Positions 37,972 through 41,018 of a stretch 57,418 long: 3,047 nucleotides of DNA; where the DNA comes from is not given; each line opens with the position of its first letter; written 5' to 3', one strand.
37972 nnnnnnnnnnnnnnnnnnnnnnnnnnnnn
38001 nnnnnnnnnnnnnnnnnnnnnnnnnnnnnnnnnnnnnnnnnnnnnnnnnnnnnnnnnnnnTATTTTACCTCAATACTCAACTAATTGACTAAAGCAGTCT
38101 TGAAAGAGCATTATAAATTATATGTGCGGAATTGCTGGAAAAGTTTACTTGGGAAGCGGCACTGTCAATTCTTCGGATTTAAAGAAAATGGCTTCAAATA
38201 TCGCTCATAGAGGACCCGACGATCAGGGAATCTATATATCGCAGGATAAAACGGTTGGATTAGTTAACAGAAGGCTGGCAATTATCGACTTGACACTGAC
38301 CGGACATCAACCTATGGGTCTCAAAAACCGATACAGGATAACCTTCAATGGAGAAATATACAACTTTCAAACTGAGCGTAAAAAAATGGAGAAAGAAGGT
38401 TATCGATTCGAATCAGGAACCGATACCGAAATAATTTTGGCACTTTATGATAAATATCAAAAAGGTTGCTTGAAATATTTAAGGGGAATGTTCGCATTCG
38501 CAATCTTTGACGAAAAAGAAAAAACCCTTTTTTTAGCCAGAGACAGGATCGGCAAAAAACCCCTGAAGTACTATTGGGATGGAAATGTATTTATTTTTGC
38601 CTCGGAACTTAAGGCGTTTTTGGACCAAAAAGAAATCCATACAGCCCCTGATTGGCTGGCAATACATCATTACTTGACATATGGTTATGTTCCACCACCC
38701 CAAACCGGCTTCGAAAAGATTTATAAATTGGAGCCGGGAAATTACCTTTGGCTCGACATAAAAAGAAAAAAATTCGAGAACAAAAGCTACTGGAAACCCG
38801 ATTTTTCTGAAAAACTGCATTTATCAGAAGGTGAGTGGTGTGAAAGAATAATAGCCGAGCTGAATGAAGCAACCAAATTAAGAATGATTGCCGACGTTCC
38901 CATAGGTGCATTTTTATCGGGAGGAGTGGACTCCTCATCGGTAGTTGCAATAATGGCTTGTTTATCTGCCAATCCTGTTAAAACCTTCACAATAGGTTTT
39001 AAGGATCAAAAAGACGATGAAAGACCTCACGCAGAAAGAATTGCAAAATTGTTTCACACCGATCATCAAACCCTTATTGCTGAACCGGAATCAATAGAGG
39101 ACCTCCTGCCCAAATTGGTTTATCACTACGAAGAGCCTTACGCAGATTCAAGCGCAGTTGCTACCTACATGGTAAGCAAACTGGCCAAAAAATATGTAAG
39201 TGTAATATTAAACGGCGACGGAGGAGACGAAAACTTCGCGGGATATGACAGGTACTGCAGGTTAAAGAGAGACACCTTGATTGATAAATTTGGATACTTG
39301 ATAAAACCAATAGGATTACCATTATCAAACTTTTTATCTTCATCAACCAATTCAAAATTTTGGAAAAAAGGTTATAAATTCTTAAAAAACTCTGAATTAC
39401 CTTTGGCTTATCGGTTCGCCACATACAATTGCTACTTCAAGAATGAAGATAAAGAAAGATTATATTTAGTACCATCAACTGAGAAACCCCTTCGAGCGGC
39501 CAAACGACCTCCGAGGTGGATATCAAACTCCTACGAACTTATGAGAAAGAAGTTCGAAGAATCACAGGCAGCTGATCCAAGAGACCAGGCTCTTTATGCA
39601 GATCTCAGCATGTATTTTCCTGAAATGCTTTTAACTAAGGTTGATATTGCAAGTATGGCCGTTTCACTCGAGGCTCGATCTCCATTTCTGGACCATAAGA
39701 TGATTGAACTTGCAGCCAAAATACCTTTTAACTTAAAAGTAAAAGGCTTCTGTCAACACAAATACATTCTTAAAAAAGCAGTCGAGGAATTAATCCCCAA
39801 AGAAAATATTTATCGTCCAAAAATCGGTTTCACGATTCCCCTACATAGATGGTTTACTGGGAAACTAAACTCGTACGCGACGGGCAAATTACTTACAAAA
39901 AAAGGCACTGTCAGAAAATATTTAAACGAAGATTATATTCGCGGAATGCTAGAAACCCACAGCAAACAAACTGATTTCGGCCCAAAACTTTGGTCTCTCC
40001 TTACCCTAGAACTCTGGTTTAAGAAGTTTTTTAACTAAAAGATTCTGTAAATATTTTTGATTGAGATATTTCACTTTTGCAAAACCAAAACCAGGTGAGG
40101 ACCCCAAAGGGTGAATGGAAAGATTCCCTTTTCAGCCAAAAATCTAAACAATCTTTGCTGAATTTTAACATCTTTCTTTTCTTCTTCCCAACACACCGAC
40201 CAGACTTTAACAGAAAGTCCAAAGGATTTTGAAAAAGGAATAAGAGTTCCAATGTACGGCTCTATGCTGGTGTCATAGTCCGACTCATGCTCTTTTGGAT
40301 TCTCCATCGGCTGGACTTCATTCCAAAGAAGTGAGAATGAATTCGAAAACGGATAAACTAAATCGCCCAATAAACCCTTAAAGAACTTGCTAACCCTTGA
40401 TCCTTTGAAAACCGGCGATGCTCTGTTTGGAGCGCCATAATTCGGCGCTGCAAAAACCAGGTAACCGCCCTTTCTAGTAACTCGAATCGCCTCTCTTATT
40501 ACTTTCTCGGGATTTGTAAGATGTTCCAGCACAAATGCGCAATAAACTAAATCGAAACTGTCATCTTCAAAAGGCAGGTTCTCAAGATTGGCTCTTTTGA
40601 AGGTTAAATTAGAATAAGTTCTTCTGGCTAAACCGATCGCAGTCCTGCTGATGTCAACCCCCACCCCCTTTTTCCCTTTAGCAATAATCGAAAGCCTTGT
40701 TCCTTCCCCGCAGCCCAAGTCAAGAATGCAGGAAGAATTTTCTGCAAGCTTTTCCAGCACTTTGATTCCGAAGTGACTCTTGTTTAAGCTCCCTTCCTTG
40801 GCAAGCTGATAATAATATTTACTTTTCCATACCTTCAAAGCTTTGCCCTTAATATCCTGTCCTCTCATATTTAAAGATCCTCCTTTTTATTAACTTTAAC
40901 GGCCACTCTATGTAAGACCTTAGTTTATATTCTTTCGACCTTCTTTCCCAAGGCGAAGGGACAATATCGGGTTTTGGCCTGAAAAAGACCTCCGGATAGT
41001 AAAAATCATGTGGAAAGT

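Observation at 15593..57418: ~42-kb unidirectional glycan-assembly island with both Wzx/Wzy-type and GT-C-type machinery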

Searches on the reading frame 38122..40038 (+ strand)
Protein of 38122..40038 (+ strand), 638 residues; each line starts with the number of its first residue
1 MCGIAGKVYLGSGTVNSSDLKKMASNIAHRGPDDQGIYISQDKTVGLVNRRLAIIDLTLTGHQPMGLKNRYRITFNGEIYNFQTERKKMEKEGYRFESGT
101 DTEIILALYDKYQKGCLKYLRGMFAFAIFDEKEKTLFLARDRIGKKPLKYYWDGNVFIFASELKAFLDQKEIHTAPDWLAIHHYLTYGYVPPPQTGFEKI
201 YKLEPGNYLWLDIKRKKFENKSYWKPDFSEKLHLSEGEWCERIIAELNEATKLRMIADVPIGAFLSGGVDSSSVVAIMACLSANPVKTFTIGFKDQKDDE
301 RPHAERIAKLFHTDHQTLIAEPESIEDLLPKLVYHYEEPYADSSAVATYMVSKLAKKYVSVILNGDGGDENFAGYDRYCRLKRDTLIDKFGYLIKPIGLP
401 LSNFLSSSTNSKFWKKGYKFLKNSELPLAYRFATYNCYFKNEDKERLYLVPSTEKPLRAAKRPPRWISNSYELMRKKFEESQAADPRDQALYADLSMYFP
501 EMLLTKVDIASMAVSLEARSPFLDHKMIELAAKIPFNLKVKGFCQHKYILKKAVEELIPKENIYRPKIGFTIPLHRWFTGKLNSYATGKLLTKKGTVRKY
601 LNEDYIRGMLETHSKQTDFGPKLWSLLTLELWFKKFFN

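Call 8: search_protein_families(library=pfam, proteins=[window:38122-40038:+], max_evalue=0.01)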
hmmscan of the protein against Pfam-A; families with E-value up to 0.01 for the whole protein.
window:38122-40038:+ (638 aa): 4 families
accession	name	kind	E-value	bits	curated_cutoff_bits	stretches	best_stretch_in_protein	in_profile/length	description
PF00733.27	Asn_synthase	-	1.6e-93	314.6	21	1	246-633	5-353/354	Asparagine synthase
PF13537.11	GATase_7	-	7.1e-42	142.7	25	1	50-167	2-122/123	Glutamine amidotransferase domain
PF13522.11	GATase_6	-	6.2e-38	130.2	27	1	32-162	1-130/130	Glutamine amidotransferase domain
PF12481.13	DUF3700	-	0.0001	22.3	27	1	116-153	125-162/228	Aluminium induced protein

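Call 77: search_protein_families(library=ncbifam, proteins=[window:38122-40038:+], max_evalue=0.00001)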
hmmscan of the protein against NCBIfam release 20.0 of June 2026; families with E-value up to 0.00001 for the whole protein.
window:38122-40038:+ (638 aa): 9 families
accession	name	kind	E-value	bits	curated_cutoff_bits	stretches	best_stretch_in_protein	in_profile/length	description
TIGR03108.1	eps_aminotran_1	hypoth_equivalog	2e-161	538.8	816.9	2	1-380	1-379/628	XrtA/PEP-CTERM system amidotransferase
TIGR01536.1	asn_synth_AEB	equivalog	6.4e-139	464.3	267.1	1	2-570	1-517/517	asparagine synthase (glutamine-hydrolyzing)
TIGR03104.1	trio_amidotrans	equivalog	1.5e-126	423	570.1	2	1-382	1-387/589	N-acetylglutaminylglutamine amidotransferase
NF006949.0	PRK09431.1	equivalog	7.4e-84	282.2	499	3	1-170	1-169/554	asparagine synthase B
NF033535.1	lass_lactam_cya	exception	1.1e-70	239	525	1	1-634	1-667/668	lasso peptide isopeptide bond-forming cyclase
NF033561.1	macrolact_Ik_Al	subfamily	2.6e-13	49.4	300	1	176-370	133-329/561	albusnodin/ikarugamycin family macrolactam cyclase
NF001484.0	PRK00331.1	subfamily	6.6e-11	41.3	381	1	68-169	92-201/601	isomerizing glutamine--fructose-6-phosphate transaminase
TIGR01135.1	glmS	equivalog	1.6e-10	40.1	418.05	1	69-169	92-200/607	glutamine--fructose-6-phosphate transaminase (isomerizing)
TIGR01134.1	purF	equivalog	4.4e-08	32.9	350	1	62-167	84-200/432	amidophosphoribosyltransferase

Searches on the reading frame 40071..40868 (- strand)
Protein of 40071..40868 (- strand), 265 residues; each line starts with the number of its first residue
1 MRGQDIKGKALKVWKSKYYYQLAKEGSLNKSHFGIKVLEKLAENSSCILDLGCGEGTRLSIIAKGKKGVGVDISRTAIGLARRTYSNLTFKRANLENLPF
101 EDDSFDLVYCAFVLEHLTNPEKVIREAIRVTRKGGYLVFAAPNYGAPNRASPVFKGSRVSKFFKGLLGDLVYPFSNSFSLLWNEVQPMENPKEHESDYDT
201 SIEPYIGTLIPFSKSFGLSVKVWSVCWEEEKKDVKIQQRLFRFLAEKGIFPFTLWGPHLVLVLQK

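Call 8: search_protein_families(library=pfam, proteins=[window:40071-40868:-], max_evalue=0.01)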
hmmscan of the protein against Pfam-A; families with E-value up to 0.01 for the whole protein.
window:40071-40868:- (265 aa): 12 families
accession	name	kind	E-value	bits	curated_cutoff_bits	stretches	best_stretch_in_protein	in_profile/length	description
PF08241.18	Methyltransf_11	-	8e-25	87.7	21.2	1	49-139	1-95/95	Methyltransferase domain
PF13847.12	Methyltransf_31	-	1.9e-22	79.9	27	1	48-143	7-113/145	Methyltransferase domain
PF13649.12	Methyltransf_25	-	3.2e-21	76.2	27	1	48-135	1-97/97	Methyltransferase domain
PF13489.12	Methyltransf_23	-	1.1e-17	64.7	27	1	40-144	15-121/164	Methyltransferase domain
PF08242.18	Methyltransf_12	-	2.3e-14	54.4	30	1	49-137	1-98/98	Methyltransferase domain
PF07021.18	MetW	-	3.9e-11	43.4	21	1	37-146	6-114/193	Methionine biosynthesis protein MetW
PF01209.24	Ubie_methyltran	-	8.4e-10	38.8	20.1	1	44-138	47-150/233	ubiE/COQ5 methyltransferase family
PF05148.21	Methyltransf_8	-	8.7e-07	29.5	27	1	11-140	41-157/219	Hypothetical methyltransferase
PF05175.20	MTS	-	0.00021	21.4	23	1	38-108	24-102/170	Methyltransferase small domain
PF06325.19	PrmA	-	0.00038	20.5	22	1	34-138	151-257/296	Ribosomal protein L11 methyltransferase (PrmA)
PF03141.22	Methyltransf_29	-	0.00084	18.5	23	1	96-145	173-223/506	Putative S-adenosyl-L-methionine-dependent methyltransferase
PF03291.22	mRNA_G-N7_MeTrfase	-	0.0036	16.9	26.6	0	44-97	61-116/315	mRNA (guanine-N(7))-methyltransferase domain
